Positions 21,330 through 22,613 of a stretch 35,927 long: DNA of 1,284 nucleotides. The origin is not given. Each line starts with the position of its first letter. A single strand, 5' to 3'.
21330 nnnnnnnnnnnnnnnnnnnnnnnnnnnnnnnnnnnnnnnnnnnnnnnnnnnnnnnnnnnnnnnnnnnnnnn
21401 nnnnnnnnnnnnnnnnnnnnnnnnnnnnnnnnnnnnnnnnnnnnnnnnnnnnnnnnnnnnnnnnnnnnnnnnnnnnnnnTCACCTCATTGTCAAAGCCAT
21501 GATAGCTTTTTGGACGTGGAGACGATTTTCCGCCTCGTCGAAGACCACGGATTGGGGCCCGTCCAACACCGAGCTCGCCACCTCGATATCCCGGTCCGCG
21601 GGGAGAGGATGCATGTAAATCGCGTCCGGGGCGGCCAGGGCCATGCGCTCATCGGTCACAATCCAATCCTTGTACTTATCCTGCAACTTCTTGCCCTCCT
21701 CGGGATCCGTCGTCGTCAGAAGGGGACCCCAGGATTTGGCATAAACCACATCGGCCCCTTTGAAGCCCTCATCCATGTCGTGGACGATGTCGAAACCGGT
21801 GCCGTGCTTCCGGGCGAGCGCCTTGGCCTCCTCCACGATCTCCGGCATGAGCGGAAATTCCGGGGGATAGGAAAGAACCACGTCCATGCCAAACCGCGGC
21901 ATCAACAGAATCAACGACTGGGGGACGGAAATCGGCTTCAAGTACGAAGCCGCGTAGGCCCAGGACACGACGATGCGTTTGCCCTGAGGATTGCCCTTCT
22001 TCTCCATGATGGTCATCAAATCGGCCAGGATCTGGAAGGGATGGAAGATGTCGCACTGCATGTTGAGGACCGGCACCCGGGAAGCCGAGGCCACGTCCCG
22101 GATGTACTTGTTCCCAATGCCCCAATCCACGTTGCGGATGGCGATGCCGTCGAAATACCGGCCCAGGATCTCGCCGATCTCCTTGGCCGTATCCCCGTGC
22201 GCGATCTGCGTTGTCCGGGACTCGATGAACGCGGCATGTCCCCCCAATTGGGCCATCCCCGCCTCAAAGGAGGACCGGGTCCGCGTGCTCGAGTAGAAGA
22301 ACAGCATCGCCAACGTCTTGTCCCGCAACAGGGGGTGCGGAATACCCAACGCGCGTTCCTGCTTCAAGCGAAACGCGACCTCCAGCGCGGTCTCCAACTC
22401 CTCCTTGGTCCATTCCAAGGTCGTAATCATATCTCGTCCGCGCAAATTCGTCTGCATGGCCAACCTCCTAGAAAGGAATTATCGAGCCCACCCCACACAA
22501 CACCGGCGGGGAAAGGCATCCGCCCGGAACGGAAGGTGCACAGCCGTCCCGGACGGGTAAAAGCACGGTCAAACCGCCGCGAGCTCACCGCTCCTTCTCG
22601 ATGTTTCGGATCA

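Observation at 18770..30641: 12-kb co-directional array coupling a BMP-type transporter to a YgeY/YgeW/carbamate-kinase module under a GntR regulator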

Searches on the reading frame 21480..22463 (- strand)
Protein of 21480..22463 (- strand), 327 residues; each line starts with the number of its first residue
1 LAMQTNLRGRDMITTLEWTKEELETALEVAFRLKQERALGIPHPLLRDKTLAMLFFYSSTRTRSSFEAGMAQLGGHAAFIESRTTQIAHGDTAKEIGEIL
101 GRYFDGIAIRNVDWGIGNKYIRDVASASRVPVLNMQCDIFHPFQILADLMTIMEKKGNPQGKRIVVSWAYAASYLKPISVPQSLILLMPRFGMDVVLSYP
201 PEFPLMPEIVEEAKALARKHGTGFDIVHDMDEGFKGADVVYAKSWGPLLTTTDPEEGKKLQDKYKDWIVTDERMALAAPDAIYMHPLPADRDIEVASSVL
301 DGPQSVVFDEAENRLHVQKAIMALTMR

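Call 4: search_protein_families(library=ncbifam, proteins=[window:21480-22463:-], max_evalue=0.00001)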
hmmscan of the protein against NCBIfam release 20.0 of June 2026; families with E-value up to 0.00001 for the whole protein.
window:21480-22463:- (327 aa): 16 families
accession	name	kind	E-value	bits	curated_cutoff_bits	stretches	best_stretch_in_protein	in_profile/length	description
NF001986.0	PRK00779.1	subfamily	5.1e-78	262.3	306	1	7-326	3-304/307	ornithine carbamoyltransferase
NF003384.0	PRK04523.1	equivalog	1.5e-76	257.6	288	1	10-324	4-331/336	N-acetylornithine carbamoyltransferase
TIGR00658.1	orni_carb_tr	equivalog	7.8e-74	248.6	280.85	1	10-326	1-303/304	ornithine carbamoyltransferase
TIGR04384.1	putr_carbamoyl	exception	6.2e-64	216.2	500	1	11-325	1-306/330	putrescine carbamoyltransferase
NF005538.0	PRK07200.1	equivalog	1.9e-62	211.5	453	1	5-315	17-365/396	knotted carbamoyltransferase YgeW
TIGR03316.1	ygeW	equivalog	2.3e-59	201.2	500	1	6-320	15-367/391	knotted carbamoyltransferase YgeW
NF003286.0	PRK04284.1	subfamily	6.2e-52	176.8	515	2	5-293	2-280/332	ornithine carbamoyltransferase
NF011380.0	PRK14805.1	equivalog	7.1e-51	173.1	421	1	11-323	3-297/302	ornithine carbamoyltransferase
NF002470.0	PRK01713.1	equivalog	1.1e-39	136.8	545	1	3-323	1-330/334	ornithine carbamoyltransferase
NF002032.1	PRK00856.1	equivalog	2.8e-39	135.1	263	1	11-325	2-296/297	aspartate carbamoyltransferase catalytic subunit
TIGR00670.1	asp_carb_tr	equivalog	1.1e-38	133.1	236.95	1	10-326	1-303/304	aspartate carbamoyltransferase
NF009213.0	PRK12562.1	subfamily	3.9e-38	131.7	559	1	10-292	7-280/334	ornithine carbamoyltransferase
NF011379.0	PRK14804.1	equivalog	1.8e-32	112.7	373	1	11-322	8-305/311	ornithine carbamoyltransferase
NF008853.0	PRK11891.1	equivalog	2.6e-22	79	560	1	46-324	125-396/430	aspartate carbamoyltransferase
NF006046.0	PRK08192.1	equivalog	5.1e-20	72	512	1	6-326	3-317/339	aspartate carbamoyltransferase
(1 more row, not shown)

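Call 5: search_protein_families(library=pfam, proteins=[window:21480-22463:-], max_evalue=0.0001)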
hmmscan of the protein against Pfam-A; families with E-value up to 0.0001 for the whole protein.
window:21480-22463:- (327 aa): 2 families
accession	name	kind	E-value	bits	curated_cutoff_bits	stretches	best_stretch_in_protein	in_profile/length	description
PF02729.26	OTCace_N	-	2.3e-38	132.1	29.9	1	10-154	1-148/148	Aspartate/ornithine carbamoyltransferase, carbamoyl-P binding domain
PF00185.30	OTCace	-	5e-38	131.1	29.4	1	180-324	15-156/157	Aspartate/ornithine carbamoyltransferase, Asp/Orn binding domain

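Call 14: search_solved_structures(query=window:21480-22463:-, max_evalue=1e-10, show_alignments=2)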
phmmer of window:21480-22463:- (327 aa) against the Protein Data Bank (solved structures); distinct sequences matched with E-value up to 1e-10: 86 (the best 60 are shown).
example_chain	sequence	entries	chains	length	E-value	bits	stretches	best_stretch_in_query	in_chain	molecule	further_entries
1pvv_A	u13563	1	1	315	8.9e-63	215.3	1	5-326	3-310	Ornithine carbamoyltransferase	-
1a1s_A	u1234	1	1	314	1.5e-62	214.6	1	6-326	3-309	ORNITHINE CARBAMOYLTRANSFERASE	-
3l02_A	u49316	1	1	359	3.2e-55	190.5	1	10-324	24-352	N-acetylornithine carbamoyltransferase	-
3m5c_A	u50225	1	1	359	3.9e-55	190.2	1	10-324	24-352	N-acetylornithine carbamoyltransferase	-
3l05_A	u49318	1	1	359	8e-55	189.2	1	10-324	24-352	N-acetylornithine carbamoyltransferase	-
3l06_A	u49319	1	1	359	1.1e-54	188.7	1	10-324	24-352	N-acetylornithine carbamoyltransferase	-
3kzc_A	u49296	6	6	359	1.4e-54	188.3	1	10-324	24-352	N-acetylornithine carbamoyltransferase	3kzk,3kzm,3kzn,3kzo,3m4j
3l04_A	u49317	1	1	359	1.4e-54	188.3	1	10-324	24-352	N-acetylornithine carbamoyltransferase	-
3m5d_A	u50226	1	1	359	2e-54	187.9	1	10-324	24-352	N-acetylornithine carbamoyltransferase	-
3m4n_A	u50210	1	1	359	2.7e-54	187.4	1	10-324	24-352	N-acetylornithine carbamoyltransferase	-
3q98_A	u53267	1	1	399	4e-53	183.6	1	4-291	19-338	transcarbamylase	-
4f2g_A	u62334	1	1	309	5.8e-53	183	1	18-324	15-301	Ornithine carbamoyltransferase 1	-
4ep1_A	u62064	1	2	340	3.8e-51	177.1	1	6-323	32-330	Ornithine carbamoyltransferase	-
4nf2_A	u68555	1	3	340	5.3e-51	176.6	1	6-323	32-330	Ornithine carbamoyltransferase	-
2yfk_A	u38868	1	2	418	3.4e-48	167.4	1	10-319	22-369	ASPARTATE/ORNITHINE CARBAMOYLTRANSFERASE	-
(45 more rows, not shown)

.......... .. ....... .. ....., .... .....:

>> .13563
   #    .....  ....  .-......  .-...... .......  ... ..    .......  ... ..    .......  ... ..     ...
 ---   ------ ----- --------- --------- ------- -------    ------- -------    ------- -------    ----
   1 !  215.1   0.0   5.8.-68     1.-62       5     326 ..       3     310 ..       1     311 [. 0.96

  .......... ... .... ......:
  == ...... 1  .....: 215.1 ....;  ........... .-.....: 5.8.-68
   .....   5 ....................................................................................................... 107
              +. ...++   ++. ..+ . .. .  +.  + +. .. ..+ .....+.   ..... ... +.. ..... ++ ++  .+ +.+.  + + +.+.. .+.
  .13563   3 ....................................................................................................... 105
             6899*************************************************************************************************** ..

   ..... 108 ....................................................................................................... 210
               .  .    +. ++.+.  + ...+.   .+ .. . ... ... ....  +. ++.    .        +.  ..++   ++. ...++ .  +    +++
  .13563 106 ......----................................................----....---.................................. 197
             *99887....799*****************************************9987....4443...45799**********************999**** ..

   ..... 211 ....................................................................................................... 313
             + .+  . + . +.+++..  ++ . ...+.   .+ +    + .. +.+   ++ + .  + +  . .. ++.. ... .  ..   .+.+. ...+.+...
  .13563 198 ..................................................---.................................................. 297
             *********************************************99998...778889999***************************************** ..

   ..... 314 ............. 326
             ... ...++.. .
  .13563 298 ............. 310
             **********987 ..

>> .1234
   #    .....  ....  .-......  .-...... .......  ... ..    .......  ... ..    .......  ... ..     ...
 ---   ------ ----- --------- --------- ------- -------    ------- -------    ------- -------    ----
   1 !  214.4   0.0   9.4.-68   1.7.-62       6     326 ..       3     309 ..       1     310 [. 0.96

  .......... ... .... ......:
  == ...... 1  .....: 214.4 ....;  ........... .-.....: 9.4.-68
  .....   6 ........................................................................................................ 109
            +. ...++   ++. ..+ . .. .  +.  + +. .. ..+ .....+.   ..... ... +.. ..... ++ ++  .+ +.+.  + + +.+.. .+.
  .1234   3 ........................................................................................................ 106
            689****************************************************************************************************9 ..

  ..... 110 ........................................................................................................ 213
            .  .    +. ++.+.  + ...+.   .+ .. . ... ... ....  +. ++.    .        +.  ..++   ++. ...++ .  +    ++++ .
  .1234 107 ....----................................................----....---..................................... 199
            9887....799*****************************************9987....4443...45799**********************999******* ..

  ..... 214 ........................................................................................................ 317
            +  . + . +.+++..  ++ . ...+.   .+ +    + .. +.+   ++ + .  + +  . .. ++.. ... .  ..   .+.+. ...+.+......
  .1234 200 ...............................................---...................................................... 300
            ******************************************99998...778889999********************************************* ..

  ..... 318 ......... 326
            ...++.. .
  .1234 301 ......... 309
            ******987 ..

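Call 16: find_homologous_proteins(query=window:21480-22463:-, max_evalue=1e-30)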
Query window:21480-22463:- (327 aa): 8000 proteins with E <= 1e-30 among 8000 candidates; the best 120 are listed.
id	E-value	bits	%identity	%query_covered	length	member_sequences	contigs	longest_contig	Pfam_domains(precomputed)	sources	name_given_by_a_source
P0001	1.1e-215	732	100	99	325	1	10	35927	PF00185.31,PF02729.27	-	-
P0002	2.1e-209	712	96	99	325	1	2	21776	PF00185.31,PF02729.27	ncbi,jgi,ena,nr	ncbi:MAG: ornithine carbamoyltransferase [Chloroflexi bacterium]|nr:ornithine carbamoyltransferase [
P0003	3.0e-209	711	97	99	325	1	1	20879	PF00185.31,PF02729.27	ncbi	-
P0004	2.0e-207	705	96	99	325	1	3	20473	PF00185.31,PF02729.27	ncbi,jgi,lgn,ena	-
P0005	6.2e-205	697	94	99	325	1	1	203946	PF00185.31,PF02729.27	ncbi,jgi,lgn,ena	-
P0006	1.6e-203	693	94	99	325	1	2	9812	PF00185.31,PF02729.27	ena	-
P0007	9.7e-201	683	93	99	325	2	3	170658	PF00185.31,PF02729.27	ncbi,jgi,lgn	-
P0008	3.7e-195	665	89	99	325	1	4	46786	PF00185.31,PF02729.27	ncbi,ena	-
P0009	5.1e-195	665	89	99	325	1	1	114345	PF00185.31,PF02729.27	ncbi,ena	-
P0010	1.1e-173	595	80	99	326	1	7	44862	PF00185.31,PF02729.27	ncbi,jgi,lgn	-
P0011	1.9e-173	594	81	99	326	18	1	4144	PF00185.31,PF02729.27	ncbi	-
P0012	2.1e-173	594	80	99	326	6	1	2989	PF00185.31,PF02729.27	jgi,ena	-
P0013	2.8e-173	593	81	99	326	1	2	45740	PF00185.31,PF02729.27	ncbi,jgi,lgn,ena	-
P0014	3.3e-173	593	79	99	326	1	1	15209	PF00185.31,PF02729.27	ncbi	-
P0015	5.3e-173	592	81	99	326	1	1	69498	PF00185.31,PF02729.27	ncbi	-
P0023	1.2e-171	588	79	99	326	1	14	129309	PF00185.31,PF02729.27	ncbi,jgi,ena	jgi:N-acetylornithine carbamoyltransferase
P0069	1.6e-167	574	79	99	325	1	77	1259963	PF00185.31,PF02729.27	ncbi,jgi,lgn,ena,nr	ncbi:MAG TPA: ornithine carbamoyltransferase [Chloroflexi bacterium]|nr:ornithine carbamoyltransfera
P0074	2.0e-167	574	77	99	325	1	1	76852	PF00185.31,PF02729.27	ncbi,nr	ncbi:MAG: ornithine carbamoyltransferase [Armatimonadota bacterium]|nr:ornithine carbamoyltransferas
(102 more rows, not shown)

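Call 17: find_related_loci(query=window:21480-22463:-, collection=genome_contigs, flank=10000)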
Query window:21480-22463:- (327 aa) in genome_contigs; peptide patterns used: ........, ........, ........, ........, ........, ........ (x = any residue, [..] = any of these).
599 stretches matched a pattern (row limit reached: there are more); 595 encode a relative of the query (tblastn E <= 1e-3); the best 80 are kept; 80 distinct loci.
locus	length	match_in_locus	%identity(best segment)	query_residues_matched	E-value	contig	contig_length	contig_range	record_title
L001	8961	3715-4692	84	2-326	0e+0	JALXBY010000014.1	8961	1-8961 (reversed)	MAG: Anaerolineales bacterium isolate T2_metabat2_scaf2bin.129 T2_NODE_11226_length_8961_cov_1.651121, whole genome shot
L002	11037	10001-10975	82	3-326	0e+0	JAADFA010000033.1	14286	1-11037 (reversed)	MAG: Chloroflexota bacterium isolate L_MetaBat.66 contig-127_4505, whole genome shotgun sequence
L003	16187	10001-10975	78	3-327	4e-176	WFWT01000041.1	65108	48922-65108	MAG: Anaerolineae bacterium isolate S141_23 k151_161117, whole genome shotgun sequence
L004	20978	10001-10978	77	3-327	5e-175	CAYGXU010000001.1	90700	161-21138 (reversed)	MAG TPA_asm: uncultured Anaerolineaceae bacterium isolate ERP119294_co1_300 genome assembly, contig: NODE_237_length_907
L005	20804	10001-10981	76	2-327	2e-174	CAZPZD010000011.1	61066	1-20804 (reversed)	MAG TPA_asm: uncultured Anaerolineaceae bacterium isolate SRP119689_co1_218 genome assembly, contig: NODE_542_length_610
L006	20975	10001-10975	77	3-326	1e-173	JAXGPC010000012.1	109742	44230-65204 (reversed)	MAG: Anaerolineae bacterium isolate AnMBR.bin294 bin294_12, whole genome shotgun sequence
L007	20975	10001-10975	75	3-326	1e-172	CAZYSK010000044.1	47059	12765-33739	MAG TPA_asm: uncultured Anaerolineales bacterium isolate binchicken_co334_204 genome assembly, contig: NODE_1147_length_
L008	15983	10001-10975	75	3-326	1e-172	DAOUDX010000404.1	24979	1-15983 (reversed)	MAG TPA_asm: Anaerolineae bacterium isolate N2_102 k133_495999, whole genome shotgun sequence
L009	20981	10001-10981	76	2-327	3e-172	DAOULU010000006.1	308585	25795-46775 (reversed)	MAG TPA_asm: Anaerolineales bacterium isolate W31_54 k127_278006, whole genome shotgun sequence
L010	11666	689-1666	77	3-327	3e-172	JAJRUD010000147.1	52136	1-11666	MAG: Chloroflexota bacterium isolate Dive96_bin10.148 k141_2671057, whole genome shotgun sequence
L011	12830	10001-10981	75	2-327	7e-172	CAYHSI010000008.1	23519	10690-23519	MAG TPA_asm: uncultured Anaerolineaceae bacterium isolate ERP119705_co14_525 genome assembly, contig: NODE_1918_length_2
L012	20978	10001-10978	77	3-327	4e-172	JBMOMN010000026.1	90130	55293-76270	MAG: Chloroflexota bacterium isolate Betzabe_MAG051 MAG051_26, whole genome shotgun sequence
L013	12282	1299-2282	74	1-327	9e-172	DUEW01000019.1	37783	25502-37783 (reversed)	MAG TPA_asm: Anaerolineae bacterium isolate W167 Contig19, whole genome shotgun sequence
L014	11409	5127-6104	76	3-327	4e-171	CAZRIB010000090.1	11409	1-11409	MAG TPA_asm: uncultured Ardenticatenaceae bacterium isolate SRP162660_co2_81 genome assembly, contig: NODE_2912_length_1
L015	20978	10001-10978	75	3-327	7e-171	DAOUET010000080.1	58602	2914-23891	MAG TPA_asm: Anaerolineales bacterium isolate N7_331 k137_64393, whole genome shotgun sequence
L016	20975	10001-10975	77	3-326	9e-171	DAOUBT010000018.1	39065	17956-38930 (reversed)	MAG TPA_asm: Anaerolineae bacterium isolate H71_746 k91_267370, whole genome shotgun sequence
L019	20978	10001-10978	74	3-327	5e-170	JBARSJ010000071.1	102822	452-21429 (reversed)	MAG: Anaerolineales bacterium isolate MFD12959_ilm_asm_bin38 k127_11811, whole genome shotgun sequence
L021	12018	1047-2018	76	3-326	5e-170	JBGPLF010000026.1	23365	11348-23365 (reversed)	MAG: bacterium isolate OBJ_0618_7090110_269 k141_4985386_length_23365_cov_11.0000, whole genome shotgun sequence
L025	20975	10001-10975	74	3-326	1e-169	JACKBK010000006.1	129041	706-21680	MAG: Caldilineae bacterium isolate HK-STAS-CHLO-19 HK-STAS-CHLO-19_6, whole genome shotgun sequence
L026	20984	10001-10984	75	3-326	1e-169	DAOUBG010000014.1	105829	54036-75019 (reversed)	MAG TPA_asm: Anaerolineales bacterium isolate H68_716 k101_195993, whole genome shotgun sequence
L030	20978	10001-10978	74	3-327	8e-169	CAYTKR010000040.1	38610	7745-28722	MAG TPA_asm: uncultured Anaerolineales bacterium isolate SRP167671_co2_274 genome assembly, contig: NODE_1326_length_386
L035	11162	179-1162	72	1-327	3e-168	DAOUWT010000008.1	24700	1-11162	MAG TPA_asm: Chloroflexota bacterium isolate CSMAG_882 CSMAG_882_k141_32676_length_24700_cov_33.5604, whole genome shotg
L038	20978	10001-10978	73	2-326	1e-167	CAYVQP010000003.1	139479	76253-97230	MAG TPA_asm: uncultured Ardenticatenaceae bacterium isolate SRP173033_co3_129 genome assembly, contig: NODE_56_length_13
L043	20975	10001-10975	76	3-326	4e-167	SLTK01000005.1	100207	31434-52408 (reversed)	MAG: Chloroflexi bacterium isolate 1MN72D_53_20 NODE_41_length_100244_cov_10_314, whole genome shotgun sequence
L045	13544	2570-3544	74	3-326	3e-167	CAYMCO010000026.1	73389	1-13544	MAG TPA_asm: uncultured Anaerolineaceae bacterium isolate SRP323688_co1_47 genome assembly, contig: NODE_701_length_7338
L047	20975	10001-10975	74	3-326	6e-167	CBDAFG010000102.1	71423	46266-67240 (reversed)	MAG: uncultured Pelolinea sp. isolate MAG_106 genome assembly, contig: k141_416074, whole genome shotgun sequence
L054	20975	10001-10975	72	2-326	5e-166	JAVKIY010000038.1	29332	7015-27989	MAG: Candidatus Fervidifonticultor tertius isolate JZ-2_201907_bins_90 JZ-2_201907_bins_90_scaffold_38, whole genome sho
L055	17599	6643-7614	75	3-326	4e-166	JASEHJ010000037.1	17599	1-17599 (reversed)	MAG: bacterium isolate Yes70-20 NODE_37_length_17599_cov_5.591541, whole genome shotgun sequence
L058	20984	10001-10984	73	1-327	1e-165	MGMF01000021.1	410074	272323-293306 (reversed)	MAG: Chloroflexi bacterium GWB2_49_20 gwb2_scaffold_5, whole genome shotgun sequence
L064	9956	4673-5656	73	1-327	8e-165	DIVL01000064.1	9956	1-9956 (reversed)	MAG TPA_asm: Anaerolineaceae bacterium UBA6133 UBA6133_contig_14559, whole genome shotgun sequence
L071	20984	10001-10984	74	3-326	3e-164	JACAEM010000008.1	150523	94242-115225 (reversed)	MAG: Chloroflexota bacterium isolate L.E.CH.17 k119_1069147, whole genome shotgun sequence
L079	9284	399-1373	72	3-326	1e-163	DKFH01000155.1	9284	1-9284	MAG TPA_asm: Anaerolineaceae bacterium UBA6801 UBA6801_contig_28643, whole genome shotgun sequence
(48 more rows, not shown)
